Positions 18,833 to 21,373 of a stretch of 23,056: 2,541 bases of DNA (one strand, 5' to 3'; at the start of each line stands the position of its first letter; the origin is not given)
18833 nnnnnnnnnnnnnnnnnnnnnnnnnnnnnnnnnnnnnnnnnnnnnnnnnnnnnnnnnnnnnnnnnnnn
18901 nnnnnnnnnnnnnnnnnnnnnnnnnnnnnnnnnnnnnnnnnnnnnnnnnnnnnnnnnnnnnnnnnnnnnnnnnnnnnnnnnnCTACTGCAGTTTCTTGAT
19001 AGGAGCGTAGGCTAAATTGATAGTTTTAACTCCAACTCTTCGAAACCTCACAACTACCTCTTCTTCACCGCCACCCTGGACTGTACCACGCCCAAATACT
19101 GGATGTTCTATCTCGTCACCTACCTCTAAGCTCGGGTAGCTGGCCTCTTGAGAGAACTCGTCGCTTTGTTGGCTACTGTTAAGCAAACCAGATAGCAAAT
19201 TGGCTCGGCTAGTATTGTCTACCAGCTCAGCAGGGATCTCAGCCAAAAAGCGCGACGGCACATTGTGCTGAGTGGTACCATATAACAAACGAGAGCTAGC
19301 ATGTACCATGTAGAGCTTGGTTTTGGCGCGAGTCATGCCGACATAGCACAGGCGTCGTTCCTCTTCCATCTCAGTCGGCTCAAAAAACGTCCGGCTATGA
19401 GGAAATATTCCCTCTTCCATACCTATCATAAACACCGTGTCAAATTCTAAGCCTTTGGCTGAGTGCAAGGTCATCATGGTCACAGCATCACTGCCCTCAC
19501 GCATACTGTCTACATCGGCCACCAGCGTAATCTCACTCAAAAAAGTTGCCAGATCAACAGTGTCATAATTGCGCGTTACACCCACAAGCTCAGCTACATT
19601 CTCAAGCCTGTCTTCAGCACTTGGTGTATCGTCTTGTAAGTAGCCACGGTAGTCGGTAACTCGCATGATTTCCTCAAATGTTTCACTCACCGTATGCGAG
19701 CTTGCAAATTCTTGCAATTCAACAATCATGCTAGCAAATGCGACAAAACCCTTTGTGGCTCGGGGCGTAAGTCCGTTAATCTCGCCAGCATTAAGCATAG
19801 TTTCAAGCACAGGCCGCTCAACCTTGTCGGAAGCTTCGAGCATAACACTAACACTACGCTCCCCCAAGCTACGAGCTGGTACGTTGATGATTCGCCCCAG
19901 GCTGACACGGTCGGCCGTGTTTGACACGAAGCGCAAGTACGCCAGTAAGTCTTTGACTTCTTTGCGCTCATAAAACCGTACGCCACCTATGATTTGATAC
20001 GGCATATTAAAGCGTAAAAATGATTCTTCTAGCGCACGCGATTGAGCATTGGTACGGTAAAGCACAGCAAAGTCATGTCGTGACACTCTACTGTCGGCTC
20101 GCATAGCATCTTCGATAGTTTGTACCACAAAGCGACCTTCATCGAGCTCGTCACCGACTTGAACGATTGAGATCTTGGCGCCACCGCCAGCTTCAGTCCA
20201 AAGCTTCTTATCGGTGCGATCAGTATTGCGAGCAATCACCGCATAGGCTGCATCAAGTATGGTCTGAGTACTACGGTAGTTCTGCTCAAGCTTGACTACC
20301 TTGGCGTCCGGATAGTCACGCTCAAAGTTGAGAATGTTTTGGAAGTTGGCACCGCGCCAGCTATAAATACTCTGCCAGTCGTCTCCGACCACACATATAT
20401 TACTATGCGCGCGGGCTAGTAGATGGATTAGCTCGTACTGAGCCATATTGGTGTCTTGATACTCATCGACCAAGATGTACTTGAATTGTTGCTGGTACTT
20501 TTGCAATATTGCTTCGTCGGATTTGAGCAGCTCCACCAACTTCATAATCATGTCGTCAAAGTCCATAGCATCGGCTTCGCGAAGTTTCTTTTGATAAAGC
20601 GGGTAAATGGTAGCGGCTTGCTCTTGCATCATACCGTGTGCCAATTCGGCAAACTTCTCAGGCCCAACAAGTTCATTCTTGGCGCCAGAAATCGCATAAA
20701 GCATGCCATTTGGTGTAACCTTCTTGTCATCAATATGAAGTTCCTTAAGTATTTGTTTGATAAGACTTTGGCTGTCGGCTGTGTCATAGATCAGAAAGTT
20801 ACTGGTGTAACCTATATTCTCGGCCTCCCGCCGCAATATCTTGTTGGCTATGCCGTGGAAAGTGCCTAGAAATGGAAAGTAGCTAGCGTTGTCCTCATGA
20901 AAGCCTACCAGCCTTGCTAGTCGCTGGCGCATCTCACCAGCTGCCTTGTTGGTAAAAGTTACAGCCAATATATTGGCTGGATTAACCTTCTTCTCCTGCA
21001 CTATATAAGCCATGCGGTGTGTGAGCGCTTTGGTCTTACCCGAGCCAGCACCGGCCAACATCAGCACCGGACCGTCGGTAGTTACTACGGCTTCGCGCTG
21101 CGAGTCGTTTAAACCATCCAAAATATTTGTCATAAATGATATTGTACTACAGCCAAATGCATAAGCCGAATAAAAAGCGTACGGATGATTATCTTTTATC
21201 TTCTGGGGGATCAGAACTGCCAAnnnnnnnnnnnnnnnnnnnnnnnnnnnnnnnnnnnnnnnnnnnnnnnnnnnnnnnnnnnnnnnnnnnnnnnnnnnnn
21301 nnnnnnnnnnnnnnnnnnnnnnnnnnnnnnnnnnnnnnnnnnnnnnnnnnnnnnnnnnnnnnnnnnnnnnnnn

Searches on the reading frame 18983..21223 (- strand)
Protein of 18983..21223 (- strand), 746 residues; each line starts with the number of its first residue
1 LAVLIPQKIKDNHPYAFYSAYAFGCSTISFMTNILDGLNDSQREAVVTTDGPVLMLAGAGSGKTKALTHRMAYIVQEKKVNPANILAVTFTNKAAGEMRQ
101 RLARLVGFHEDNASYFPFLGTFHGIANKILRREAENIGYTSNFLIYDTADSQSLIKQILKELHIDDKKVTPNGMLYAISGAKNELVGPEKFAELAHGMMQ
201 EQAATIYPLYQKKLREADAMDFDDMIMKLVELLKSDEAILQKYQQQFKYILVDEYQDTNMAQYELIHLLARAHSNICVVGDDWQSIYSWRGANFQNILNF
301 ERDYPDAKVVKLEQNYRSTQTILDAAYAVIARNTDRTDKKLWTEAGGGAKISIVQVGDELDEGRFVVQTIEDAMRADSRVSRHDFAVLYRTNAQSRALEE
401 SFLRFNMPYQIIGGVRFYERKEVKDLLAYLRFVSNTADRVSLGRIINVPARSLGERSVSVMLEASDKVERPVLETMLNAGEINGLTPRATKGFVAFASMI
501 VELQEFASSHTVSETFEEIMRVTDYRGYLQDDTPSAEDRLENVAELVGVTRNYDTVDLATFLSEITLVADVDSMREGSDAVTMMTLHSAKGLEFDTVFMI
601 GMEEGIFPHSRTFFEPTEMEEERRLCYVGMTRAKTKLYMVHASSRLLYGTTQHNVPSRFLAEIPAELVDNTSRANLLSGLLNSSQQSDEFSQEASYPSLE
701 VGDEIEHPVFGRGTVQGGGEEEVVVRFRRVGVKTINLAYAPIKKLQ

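Call 3: search_protein_families(library=pfam, proteins=[window:18983-21223:-], max_evalue=0.01)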
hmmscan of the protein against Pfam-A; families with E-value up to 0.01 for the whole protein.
window:18983-21223:- (746 aa): 9 families
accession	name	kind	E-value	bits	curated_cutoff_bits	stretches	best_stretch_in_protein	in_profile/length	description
PF00580.27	UvrD-helicase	-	4.6e-90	302.4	23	1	38-305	1-271/271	UvrD/REP helicase N-terminal domain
PF13361.12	UvrD_C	-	5.9e-72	243.4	25.6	1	310-643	1-349/350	UvrD-like helicase C-terminal domain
PF13245.12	AAA_19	-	6.1e-22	78.7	25.1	1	42-288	1-132/134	AAA domain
PF13538.12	UvrD_C_2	-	4.3e-11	42.9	27.4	1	582-640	3-52/52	UvrD-like helicase C-terminal domain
PF01443.25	Viral_helicase1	-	1.3e-08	35.3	21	0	242-298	53-110/228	Viral superfamily 1 RNA helicase core domain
PF13604.12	AAA_30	-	3.5e-07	30.6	27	0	38-102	2-66/191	AAA domain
PF21196.3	PcrA_UvrD_tudor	-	9.3e-06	25.8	23.9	1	701-744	1-48/48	PcrA/UvrD tudor domain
PF13086.12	AAA_11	-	0.00018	21.8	27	1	38-108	2-75/257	AAA domain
PF12073.14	DUF3553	-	0.0025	17.8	20.3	1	707-744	12-49/50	Protein of unknown function (DUF3553)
